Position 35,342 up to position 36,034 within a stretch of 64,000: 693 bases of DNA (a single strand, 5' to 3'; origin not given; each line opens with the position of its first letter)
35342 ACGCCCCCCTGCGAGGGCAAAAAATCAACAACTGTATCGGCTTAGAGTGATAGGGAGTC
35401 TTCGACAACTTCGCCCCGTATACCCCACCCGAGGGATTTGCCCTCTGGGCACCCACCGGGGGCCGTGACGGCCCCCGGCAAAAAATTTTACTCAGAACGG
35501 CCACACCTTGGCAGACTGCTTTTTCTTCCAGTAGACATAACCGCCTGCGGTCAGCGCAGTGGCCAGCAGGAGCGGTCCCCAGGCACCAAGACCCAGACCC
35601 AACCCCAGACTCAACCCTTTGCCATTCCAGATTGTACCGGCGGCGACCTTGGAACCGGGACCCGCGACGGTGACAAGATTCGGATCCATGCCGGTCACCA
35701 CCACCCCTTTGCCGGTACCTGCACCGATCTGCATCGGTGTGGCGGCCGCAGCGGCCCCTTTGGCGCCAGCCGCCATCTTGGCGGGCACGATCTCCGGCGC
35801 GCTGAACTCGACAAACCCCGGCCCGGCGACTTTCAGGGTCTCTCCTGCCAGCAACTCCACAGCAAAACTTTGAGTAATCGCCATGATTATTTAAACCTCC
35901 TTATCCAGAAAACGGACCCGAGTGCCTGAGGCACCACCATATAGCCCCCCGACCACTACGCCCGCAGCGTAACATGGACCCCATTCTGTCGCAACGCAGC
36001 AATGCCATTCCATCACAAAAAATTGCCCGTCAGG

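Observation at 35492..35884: Lone Mms6/MamD-family magnetosome gene outside any magnetosome island, lacking the acidic tail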

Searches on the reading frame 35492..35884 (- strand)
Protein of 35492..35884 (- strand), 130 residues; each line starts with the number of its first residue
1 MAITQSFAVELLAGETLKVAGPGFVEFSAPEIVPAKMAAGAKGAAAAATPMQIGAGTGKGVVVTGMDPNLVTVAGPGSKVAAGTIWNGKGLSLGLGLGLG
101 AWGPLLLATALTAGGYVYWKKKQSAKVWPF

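Call 3: search_protein_families(library=pfam, proteins=[window:35492-35884:-], max_evalue=1)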
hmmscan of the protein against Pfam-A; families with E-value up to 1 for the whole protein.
window:35492-35884:- (130 aa): 0 families

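Call 4: search_protein_families(library=ncbifam, proteins=[window:35492-35884:-], max_evalue=1)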
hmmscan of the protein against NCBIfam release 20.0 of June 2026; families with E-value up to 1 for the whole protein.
window:35492-35884:- (130 aa): 3 families
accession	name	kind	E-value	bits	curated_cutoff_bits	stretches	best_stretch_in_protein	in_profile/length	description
NF040917.1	Mms6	equivalog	2.3e-13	50.7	200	1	34-122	51-137/155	magnetic particle specific iron-binding protein Mms6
NF040916.1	MamD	equivalog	5e-13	48.9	100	1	35-124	204-301/318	magnetosome protein MamD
NF040985.1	MamG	equivalog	5.7e-07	29.7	100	1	35-119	11-85/102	magnetosome protein MamG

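Call 6: find_homologous_proteins(query=window:35492-35884:-, max_evalue=0.001)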
Query window:35492-35884:- (130 aa): 54 proteins with E <= 0.001 among 509 candidates.
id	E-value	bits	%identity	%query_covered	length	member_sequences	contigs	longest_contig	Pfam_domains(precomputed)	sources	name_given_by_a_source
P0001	6.0e-74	265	100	100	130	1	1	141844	PF28196.1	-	-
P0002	3.6e-61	223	83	100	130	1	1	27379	PF28196.1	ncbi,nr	ncbi:MAG: hypothetical protein HQL88_03150 [Magnetococcales bacterium]|nr:hypothetical protein [Magn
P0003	8.5e-60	219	84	100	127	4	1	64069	PF28196.1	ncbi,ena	ncbi:MAG: hypothetical protein H7835_03970 [Magnetococcus sp. XQGC-1]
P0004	1.4e-58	215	84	100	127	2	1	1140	PF28196.1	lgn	-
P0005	2.4e-58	214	79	100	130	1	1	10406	PF28196.1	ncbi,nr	ncbi:MAG: hypothetical protein HQL87_12165 [Magnetococcales bacterium]|nr:hypothetical protein [Magn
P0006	2.8e-57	211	82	100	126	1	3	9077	PF28196.1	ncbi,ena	-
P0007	4.6e-57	210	81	100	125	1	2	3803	PF28196.1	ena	-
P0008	5.1e-57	210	79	100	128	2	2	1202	PF28196.1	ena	-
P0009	5.2e-57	210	79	100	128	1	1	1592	PF28196.1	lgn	-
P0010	5.9e-56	206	78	100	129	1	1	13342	PF28196.1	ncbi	ncbi:MAG: hypothetical protein H7838_08390 [Magnetococcus sp. DMHC-8]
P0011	1.4e-55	205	77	100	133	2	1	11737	PF28196.1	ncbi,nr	ncbi:MAG: hypothetical protein HQL80_06120 [Magnetococcales bacterium]|nr:hypothetical protein [Magn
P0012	3.5e-55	204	80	100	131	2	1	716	PF28196.1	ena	-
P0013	1.7e-52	195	76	100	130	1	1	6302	PF28196.1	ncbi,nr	ncbi:MAG: hypothetical protein HQL80_09835 [Magnetococcales bacterium]|nr:hypothetical protein [Magn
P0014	3.5e-52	194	73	100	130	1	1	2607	PF28196.1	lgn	-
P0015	5.0e-52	194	77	100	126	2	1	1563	PF28196.1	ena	-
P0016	1.1e-51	193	75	100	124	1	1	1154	PF28196.1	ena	-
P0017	1.3e-50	189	79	100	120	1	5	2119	PF28196.1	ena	-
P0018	7.6e-46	174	72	100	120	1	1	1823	PF28196.1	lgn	-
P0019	3.9e-44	168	65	100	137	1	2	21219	PF28196.1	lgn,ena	-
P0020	2.6e-43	165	65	100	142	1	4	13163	PF28196.1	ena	-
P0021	2.2e-42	162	65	100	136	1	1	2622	PF28196.1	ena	-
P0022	4.2e-42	161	64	100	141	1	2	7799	PF28196.1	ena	-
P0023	1.1e-39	154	60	100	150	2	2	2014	PF28196.1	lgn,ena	-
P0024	3.2e-39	152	64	100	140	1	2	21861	PF28196.1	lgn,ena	-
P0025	2.0e-37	146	63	100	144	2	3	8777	PF28196.1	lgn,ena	-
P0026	6.1e-35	138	60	100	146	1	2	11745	PF28196.1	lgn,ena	-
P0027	2.5e-34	136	59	100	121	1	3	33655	PF28196.1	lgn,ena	-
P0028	2.8e-26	110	52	98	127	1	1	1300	PF28196.1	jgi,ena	-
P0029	4.4e-26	110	53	96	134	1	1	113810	PF28196.1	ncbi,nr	ncbi:MAG: magnetic particle specific iron-binding protein [Magnetococcales bacterium]|nr:magnetic pa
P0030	1.1e-24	105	50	96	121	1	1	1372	PF28196.1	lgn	-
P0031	3.1e-24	104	55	98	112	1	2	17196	PF28196.1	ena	-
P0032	5.3e-24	103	48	96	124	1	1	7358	PF28196.1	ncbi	ncbi:MAG: hypothetical protein H7839_19455 [Magnetococcus sp. YQC-5]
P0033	7.1e-24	103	47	96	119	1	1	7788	PF28196.1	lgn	-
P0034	5.5e-23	100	47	98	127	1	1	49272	PF28196.1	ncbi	ncbi:MAG: hypothetical protein H7832_03860 [Magnetococcus sp. DMHC-6]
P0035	3.2e-22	97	51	98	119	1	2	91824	PF28196.1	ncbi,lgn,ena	-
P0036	3.4e-20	91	45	96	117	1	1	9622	PF28196.1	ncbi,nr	ncbi:MAG: hypothetical protein HQM02_05350 [Magnetococcales bacterium]|nr:hypothetical protein [Magn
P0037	4.2e-20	90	51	94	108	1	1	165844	PF28196.1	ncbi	-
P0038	4.5e-20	90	42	98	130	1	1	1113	PF28196.1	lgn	-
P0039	6.5e-19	86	45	96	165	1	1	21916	PF28196.1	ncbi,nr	ncbi:MAG: hypothetical protein HQM02_01285 [Magnetococcales bacterium]|nr:hypothetical protein [Magn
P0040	2.3e-18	85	48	97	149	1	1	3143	PF28196.1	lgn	-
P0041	8.1e-18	83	43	98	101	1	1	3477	PF28196.1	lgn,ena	-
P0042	4.5e-16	77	38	95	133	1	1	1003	PF28196.1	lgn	-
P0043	7.3e-9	54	71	35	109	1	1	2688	PF28196.1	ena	-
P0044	4.0e-8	52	82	22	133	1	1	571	PF28196.1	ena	-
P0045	3.8e-7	48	-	-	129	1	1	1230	PF28196.1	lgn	-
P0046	7.0e-7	48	89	21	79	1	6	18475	PF28196.1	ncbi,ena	-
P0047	8.5e-7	47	88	18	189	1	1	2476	PF28196.1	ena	-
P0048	4.8e-6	45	68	29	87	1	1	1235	PF28196.1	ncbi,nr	ncbi:MAG TPA: hypothetical protein HPQ00_08545, partial [Magnetococcales bacterium]|nr:hypothetical 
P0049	9.4e-6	44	-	-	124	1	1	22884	PF28196.1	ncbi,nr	ncbi:MAG: hypothetical protein HQK86_02660 [Nitrospinae bacterium]|nr:hypothetical protein [Nitrospi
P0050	4.8e-5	42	52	42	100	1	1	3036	PF28196.1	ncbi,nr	ncbi:MAG: hypothetical protein HN602_08260, partial [Gammaproteobacteria bacterium]|nr:hypothetical 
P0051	5.3e-5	41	60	35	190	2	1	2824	PF28196.1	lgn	-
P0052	1.7e-4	40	60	31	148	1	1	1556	PF28196.1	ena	-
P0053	2.6e-4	39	57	34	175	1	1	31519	PF28196.1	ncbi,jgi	-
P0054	4.3e-4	39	46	44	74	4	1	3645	PF28196.1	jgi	jgi:hypothetical protein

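Call 7: find_related_loci(query=window:35492-35884:-, collection=genome_contigs, flank=10000)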
Query window:35492-35884:- (130 aa) in genome_contigs; peptide patterns used: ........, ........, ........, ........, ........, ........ (x = any residue, [..] = any of these).
233 stretches matched a pattern; 5 encode a relative of the query (tblastn E <= 1e-3); 4 distinct loci.
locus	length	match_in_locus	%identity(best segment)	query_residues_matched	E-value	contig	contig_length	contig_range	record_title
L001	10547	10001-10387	78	1-130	3e-53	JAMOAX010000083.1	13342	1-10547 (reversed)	MAG: Magnetococcus sp. DMHC-8 contig-110_1139, whole genome shotgun sequence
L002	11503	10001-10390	82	1-130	5e-53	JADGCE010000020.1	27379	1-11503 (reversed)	MAG: Magnetococcales bacterium isolate nWRX1bin1 nWRX1_bin1_NODE_283_length_27379_cov_104.325318, whole genome shotgun s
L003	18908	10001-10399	77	1-130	1e-50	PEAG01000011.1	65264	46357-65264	MAG: Magnetococcales bacterium HCHbin5 scaffold27, whole genome shotgun sequence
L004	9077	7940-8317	80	1-130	5e-50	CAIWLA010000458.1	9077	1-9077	MAG: uncultured Magnetococcales bacterium isolate Umea_bin-01869 genome assembly, contig: bin-01869:458/729, whole genom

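Call 8: find_encoding_contigs(protein=P0001, flank=10000, max_places=4)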
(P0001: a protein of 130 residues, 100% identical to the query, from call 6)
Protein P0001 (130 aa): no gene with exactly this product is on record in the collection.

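Call 9: find_encoding_contigs(protein=P0003, flank=10000, max_places=3)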
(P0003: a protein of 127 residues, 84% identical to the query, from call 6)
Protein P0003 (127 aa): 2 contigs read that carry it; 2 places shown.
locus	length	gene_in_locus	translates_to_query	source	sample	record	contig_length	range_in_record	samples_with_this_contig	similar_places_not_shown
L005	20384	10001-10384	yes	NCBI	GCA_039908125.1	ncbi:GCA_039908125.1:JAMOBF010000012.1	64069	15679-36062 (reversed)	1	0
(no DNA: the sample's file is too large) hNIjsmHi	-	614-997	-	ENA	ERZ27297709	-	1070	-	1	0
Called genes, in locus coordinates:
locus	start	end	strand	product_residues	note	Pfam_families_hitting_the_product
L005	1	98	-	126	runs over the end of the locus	PF07238:PilZ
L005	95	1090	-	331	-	PF00294:PfkB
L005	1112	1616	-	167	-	PF00459:Inositol_P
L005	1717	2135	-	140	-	PF00459:Inositol_P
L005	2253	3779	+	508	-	PF02310:B12-binding, PF04055:Radical_SAM, PF13311:DUF4080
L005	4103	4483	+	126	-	PF07798:CCDC90-like (weak)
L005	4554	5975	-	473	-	PF01565:FAD_binding_4, PF02913:FAD-oxidase_C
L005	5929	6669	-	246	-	PF04972:BON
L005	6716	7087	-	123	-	PF02021:UPF0102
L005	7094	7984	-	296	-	PF00590:TP_methylase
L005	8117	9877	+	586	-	PF04348:LppC, PF13407:Peripla_BP_4, PF13458:Peripla_BP_6, PF01094:ANF_receptor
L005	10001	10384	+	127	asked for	PF28196:Magnetosome_regulatory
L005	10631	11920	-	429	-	PF00512:HisKA, PF02518:HATPase_c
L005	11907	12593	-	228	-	PF00072:Response_reg, PF00486:Trans_reg_C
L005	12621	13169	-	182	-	PF00582:Usp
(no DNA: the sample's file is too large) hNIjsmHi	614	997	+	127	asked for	PF28196:Magnetosome_regulatory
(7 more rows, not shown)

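Call 19: find_encoding_contigs(protein=P0029, flank=10000, max_places=2)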
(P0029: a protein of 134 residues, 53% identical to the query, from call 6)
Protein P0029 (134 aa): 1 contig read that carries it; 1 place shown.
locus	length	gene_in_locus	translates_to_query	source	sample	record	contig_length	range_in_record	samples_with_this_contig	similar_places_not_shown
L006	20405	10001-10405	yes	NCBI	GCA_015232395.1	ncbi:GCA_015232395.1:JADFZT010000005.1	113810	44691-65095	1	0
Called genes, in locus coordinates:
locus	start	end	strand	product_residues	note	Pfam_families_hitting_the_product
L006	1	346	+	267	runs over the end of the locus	PF07238:PilZ (weak)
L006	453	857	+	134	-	PF02699:YajC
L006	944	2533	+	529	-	PF21760:SecD_1st, PF22599:SecDF_P1_head, PF02355:SecD_SecF_C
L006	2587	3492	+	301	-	PF07549:Sec_GG, PF02355:SecD_SecF_C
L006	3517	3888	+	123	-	-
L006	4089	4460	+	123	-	PF00072:Response_reg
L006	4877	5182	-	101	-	PF02482:Ribosomal_S30AE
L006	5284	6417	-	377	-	PF03977:OAD_beta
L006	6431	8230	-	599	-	-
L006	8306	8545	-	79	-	PF04277:OAD_gamma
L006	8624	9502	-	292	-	PF01634:HisG, PF12974:Phosphonate-bd (weak), PF08029:HisG_C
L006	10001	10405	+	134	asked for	PF28196:Magnetosome_regulatory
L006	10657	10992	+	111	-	PF09685:MamF_MmsF (weak)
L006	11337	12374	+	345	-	PF06723:MreB_Mbl, PF25229:Salactin (faint), PF00022:Actin (weak), PF14450:FtsA (faint), PF25216:Volactin (weak), PF21522:MreB-like_C (faint)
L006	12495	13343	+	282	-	PF02557:VanY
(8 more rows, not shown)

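Call 20: find_encoding_contigs(protein=P0037, flank=10000, max_places=2)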
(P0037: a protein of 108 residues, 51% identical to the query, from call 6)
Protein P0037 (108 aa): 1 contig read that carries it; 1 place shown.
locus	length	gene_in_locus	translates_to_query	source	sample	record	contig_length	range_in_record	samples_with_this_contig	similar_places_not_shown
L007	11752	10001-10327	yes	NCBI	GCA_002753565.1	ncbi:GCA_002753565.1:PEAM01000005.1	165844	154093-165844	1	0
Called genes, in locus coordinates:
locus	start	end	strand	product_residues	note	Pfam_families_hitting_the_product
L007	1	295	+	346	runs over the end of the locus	PF06723:MreB_Mbl, PF25229:Salactin, PF00022:Actin (weak)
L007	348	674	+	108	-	PF09685:MamF_MmsF (weak)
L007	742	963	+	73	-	PF06305:LapA_dom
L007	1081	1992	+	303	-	PF01545:Cation_efflux, PF16916:ZT_dimer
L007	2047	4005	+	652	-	PF13365:Trypsin_2, PF01925:TauE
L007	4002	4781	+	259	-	PF17820:PDZ_6 (faint), PF18509:MCR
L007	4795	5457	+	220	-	-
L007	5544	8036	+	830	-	PF25062:ARM_TT21_N (weak), PF13432:TPR_16, PF13424:TPR_12 (weak), PF14559:TPR_19, PF00515:TPR_1, PF07719:TPR_2, PF13181:TPR_8 (weak), PF13414:TPR_11 (weak), +8 more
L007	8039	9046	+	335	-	PF04011:LemA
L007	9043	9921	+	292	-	PF01545:Cation_efflux, PF16916:ZT_dimer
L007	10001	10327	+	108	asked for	PF28196:Magnetosome_regulatory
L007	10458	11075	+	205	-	PF26390:MamS_MamX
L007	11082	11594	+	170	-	PF18509:MCR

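Call 21: find_encoding_contigs(protein=P0035, flank=10000, max_places=2)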
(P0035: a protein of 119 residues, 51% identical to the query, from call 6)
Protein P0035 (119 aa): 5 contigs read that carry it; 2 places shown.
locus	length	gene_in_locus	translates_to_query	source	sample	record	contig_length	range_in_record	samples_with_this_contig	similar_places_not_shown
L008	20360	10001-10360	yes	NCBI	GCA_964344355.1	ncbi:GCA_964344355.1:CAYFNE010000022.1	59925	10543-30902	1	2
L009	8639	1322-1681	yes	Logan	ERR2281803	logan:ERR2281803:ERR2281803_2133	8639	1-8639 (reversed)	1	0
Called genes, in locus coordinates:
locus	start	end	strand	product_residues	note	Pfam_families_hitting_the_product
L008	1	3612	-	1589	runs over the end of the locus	PF08376:NIT, PF00672:HAMP, PF00512:HisKA, PF02518:HATPase_c, PF00072:Response_reg, PF01627:Hpt (weak)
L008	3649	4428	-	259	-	PF00561:Abhydrolase_1 (weak), PF12146:Hydrolase_4, PF12697:Abhydrolase_6 (weak), PF12146:Hydrolase_4 (weak)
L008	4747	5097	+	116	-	-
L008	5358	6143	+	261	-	PF01048:PNP_UDP_1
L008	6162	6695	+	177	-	PF00156:Pribosyltran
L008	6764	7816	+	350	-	PF01008:IF-2B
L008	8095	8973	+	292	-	PF04754:Transposase_31, PF14261:DUF4351 (weak)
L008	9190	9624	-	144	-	PF01814:Hemerythrin (faint)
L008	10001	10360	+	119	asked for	PF28196:Magnetosome_regulatory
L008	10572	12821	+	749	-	PF00072:Response_reg, PF23198:PDE8A_N (faint), PF00989:PAS (weak), PF08448:PAS_4 (weak), PF13426:PAS_9 (faint), PF00512:HisKA, PF02518:HATPase_c, PF00072:Response_reg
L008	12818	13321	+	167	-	PF01584:CheW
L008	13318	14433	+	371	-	PF01739:CheR, PF08242:Methyltransf_12 (faint)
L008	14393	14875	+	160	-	PF13431:TPR_17 (faint), PF13374:TPR_10 (faint), PF13428:TPR_14 (faint), PF00515:TPR_1 (faint), PF07719:TPR_2 (faint), PF13181:TPR_8 (faint), PF13432:TPR_16 (faint)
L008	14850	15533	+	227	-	PF01584:CheW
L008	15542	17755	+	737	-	PF08376:NIT, PF00672:HAMP, PF00015:MCPsignal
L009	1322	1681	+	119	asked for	PF28196:Magnetosome_regulatory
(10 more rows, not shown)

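Call 29: find_homologous_proteins(query=L007:10458-11075:+, max_evalue=1e-10)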
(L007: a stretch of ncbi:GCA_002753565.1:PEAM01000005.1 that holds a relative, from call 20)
Query L007:10458-11075:+ (205 aa): 117 proteins with E <= 1e-10 among 417 candidates.
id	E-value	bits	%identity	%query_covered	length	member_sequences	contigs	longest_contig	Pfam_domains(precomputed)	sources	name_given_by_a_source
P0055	2.8e-133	460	100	100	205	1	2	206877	PF26390.1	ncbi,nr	ncbi:MAG: hypothetical protein HQL72_03965 [Magnetococcales bacterium]|nr:hypothetical protein [Magn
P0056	2.5e-95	336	74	100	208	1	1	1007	PF26390.1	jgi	jgi:hypothetical protein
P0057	4.4e-90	319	72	100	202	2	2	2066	PF26390.1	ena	-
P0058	1.1e-89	317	74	100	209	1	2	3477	PF26390.1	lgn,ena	-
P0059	1.6e-89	317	72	100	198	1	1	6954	PF26390.1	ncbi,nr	ncbi:MAG: hypothetical protein HQL71_14480 [Magnetococcales bacterium]|nr:hypothetical protein [Magn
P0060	4.2e-88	312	71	100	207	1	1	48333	PF26390.1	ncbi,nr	ncbi:MAG: hypothetical protein HQL67_08035 [Magnetococcales bacterium]|nr:hypothetical protein [Magn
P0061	9.0e-86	305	70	100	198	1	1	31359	PF26390.1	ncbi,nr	ncbi:MAG: hypothetical protein HQL69_12505 [Magnetococcales bacterium]|nr:hypothetical protein [Magn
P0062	8.9e-85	302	70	100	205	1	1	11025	PF26390.1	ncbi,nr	ncbi:MAG: hypothetical protein HQL68_04465 [Magnetococcales bacterium]|nr:hypothetical protein [Magn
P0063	3.5e-84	300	68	100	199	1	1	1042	PF26390.1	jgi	jgi:hypothetical protein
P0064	1.1e-82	295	67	100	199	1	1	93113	PF26390.1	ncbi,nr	ncbi:MAG: hypothetical protein HQL70_01800 [Magnetococcales bacterium]|nr:hypothetical protein [Magn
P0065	1.6e-81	291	67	100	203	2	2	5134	PF26390.1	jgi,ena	jgi:hypothetical protein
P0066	1.7e-80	288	67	100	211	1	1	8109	PF26390.1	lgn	-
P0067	8.0e-56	207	52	100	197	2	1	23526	PF26390.1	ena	-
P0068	2.7e-55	205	51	100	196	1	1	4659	PF26390.1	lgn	-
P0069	4.0e-55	205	53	100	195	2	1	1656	PF26390.1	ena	-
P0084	2.7e-50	189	51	100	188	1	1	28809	PF26390.1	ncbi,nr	ncbi:MAG: hypothetical protein HQL87_02945 [Magnetococcales bacterium]|nr:hypothetical protein [Magn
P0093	1.8e-47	180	46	100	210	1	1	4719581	PF26390.1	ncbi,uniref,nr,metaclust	ncbi:hypothetical protein Mmc1_2249 [Magnetococcus marinus MC-1]|uniref:Magnetosome protein MamS/Mam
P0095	3.0e-47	179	43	100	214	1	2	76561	PF26390.1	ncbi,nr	ncbi:MAG: hypothetical protein H7833_09925 [Magnetococcus sp. DMHC-1]|nr:hypothetical protein [Magne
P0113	3.8e-43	166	60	58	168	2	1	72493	PF26390.1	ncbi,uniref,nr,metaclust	ncbi:putative Magnetosome protein MamS [Magnetofaba australis IT-1]|uniref:MamS n=1 Tax=Magnetofaba 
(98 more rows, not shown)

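Call 31: find_encoding_contigs(protein=P0084, flank=10000, max_places=1)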
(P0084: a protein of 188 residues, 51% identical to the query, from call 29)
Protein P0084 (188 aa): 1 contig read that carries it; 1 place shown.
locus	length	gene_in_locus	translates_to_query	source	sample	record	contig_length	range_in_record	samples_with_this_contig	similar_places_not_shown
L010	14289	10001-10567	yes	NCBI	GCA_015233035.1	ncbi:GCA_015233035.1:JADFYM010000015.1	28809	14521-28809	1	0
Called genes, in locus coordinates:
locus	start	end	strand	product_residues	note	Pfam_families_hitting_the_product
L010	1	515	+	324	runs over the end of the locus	PF01545:Cation_efflux, PF16916:ZT_dimer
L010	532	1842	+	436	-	PF03600:CitMHS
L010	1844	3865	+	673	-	PF00089:Trypsin, PF13365:Trypsin_2, PF01925:TauE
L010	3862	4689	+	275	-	PF13180:PDZ_2 (weak), PF17820:PDZ_6 (weak), PF18509:MCR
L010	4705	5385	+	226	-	PF25062:ARM_TT21_N (weak), PF12895:ANAPC3, PF14559:TPR_19, PF13424:TPR_12 (weak), PF13414:TPR_11, PF13432:TPR_16 (weak), PF14559:TPR_19, PF12895:ANAPC3 (weak), +15 more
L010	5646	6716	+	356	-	PF04011:LemA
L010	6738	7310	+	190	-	-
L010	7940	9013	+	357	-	PF28196:Magnetosome_regulatory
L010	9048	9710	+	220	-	PF02742:Fe_dep_repr_C, PF04023:FeoA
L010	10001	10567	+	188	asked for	PF26390:MamS_MamX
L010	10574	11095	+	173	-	PF18509:MCR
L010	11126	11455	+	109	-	PF09685:MamF_MmsF (weak)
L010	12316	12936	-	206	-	-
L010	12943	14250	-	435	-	PF01029:NusB, PF22458:RsmF-B_ferredox, PF01189:Methyltr_RsmB-F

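Call 32: find_encoding_contigs(protein=P0093, flank=10000, max_places=1)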
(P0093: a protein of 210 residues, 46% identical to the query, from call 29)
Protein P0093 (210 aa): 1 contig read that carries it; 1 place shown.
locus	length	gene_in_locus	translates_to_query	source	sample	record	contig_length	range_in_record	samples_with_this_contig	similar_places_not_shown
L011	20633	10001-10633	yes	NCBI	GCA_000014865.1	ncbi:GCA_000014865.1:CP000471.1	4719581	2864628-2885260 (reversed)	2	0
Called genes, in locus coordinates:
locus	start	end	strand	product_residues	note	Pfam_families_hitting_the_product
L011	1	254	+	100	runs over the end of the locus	PF06305:LapA_dom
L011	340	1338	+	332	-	PF01545:Cation_efflux, PF16916:ZT_dimer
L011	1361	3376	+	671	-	PF13365:Trypsin_2, PF01925:TauE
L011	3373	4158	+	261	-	PF13180:PDZ_2, PF17820:PDZ_6 (faint), PF18509:MCR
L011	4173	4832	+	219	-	PF21033:RMD1-3 (faint), PF12895:ANAPC3 (weak), PF14559:TPR_19 (weak), PF13432:TPR_16 (weak), PF14559:TPR_19 (weak), PF00515:TPR_1 (weak), PF07719:TPR_2 (weak), PF13414:TPR_11 (weak), +9 more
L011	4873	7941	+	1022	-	-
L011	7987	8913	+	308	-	PF04011:LemA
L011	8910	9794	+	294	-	PF01545:Cation_efflux, PF16916:ZT_dimer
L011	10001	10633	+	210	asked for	PF26390:MamS_MamX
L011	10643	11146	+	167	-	PF18509:MCR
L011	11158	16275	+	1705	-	PF01442:Apolipoprotein (weak)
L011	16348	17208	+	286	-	-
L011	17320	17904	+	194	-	-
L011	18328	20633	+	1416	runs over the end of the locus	PF07238:PilZ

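Call 33: find_encoding_contigs(protein=P0027, flank=8000, max_places=1)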
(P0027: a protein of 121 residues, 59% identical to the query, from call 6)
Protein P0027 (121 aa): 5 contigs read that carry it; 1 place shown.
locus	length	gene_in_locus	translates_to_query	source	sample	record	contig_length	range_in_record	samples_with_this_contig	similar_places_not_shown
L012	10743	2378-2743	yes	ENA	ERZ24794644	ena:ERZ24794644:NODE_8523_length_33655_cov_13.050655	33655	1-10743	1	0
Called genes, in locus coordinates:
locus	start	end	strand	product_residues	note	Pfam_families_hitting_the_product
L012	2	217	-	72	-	?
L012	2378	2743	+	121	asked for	PF28196:Magnetosome_regulatory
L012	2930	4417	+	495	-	-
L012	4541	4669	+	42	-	-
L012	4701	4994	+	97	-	-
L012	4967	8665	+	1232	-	PF05977:MFS_3, PF07690:MFS_1, PF01553:Acyltransferase, PF00501:AMP-binding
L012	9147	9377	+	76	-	-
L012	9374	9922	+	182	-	PF00578:AhpC-TSA, PF08534:Redoxin, PF00085:Thioredoxin, PF13905:Thioredoxin_8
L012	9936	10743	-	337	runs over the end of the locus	PF00106:adh_short (weak), PF01073:3Beta_HSD, PF01370:Epimerase, PF02719:Polysacc_synt_2, PF04321:RmlD_sub_bind, PF07993:NAD_binding_4 (weak), PF16363:GDP_Man_Dehyd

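Call 34: find_encoding_contigs(protein=P0034, flank=8000, max_places=1)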
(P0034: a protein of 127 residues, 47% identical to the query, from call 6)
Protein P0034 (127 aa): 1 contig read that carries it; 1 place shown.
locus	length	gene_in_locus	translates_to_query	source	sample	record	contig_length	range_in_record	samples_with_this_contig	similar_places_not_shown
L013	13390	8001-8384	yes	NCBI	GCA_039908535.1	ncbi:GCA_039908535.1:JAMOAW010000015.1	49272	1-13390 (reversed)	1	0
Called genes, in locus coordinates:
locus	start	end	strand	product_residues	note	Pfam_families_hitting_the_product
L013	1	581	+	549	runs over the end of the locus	PF14849:YidC_periplas, PF02096:60KD_IMP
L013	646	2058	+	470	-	PF10396:TrmE_N, PF12631:MnmE_helical, PF01926:MMR_HSR1, PF02421:FeoB_N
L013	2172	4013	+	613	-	PF00890:FAD_binding_2 (weak), PF01134:GIDA, PF07992:Pyr_redox_2 (weak), PF12831:FAD_oxidored, PF21680:GIDA_C_1st, PF13932:SAM_GIDA_C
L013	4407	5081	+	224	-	PF02527:GidB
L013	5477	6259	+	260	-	PF00142:Fer4_NifH, PF01656:CbiA, PF02374:ArsA_ATPase (faint), PF06564:CBP_BcsQ, PF09140:MipZ (weak), PF10609:ParA, PF13614:AAA_31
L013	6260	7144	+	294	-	PF02195:ParB_N, PF17762:HTH_ParB, PF23552:ParB_C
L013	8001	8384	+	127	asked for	PF28196:Magnetosome_regulatory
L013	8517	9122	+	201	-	-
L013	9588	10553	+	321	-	-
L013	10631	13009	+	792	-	-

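Call 35: find_encoding_contigs(protein=P0039, flank=8000, max_places=1)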
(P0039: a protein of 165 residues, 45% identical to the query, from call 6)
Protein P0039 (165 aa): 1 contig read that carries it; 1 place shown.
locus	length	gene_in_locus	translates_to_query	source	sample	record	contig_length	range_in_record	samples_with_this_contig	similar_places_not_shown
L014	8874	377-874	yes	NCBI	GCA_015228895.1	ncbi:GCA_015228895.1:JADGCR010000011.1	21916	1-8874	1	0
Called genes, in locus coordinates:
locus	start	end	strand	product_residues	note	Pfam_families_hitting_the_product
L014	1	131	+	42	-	PF02954:HTH_8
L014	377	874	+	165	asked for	PF28196:Magnetosome_regulatory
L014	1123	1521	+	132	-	PF00072:Response_reg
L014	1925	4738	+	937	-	PF00989:PAS, PF08447:PAS_3, PF13426:PAS_9, PF13185:GAF_2, PF00512:HisKA, PF02518:HATPase_c, PF00072:Response_reg, PF01627:Hpt, +3 more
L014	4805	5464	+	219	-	PF02607:B12-binding_2, PF02310:B12-binding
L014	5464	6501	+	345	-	PF01208:URO-D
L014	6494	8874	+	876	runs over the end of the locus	PF07796:DUF1638, PF00512:HisKA, PF02518:HATPase_c, PF00072:Response_reg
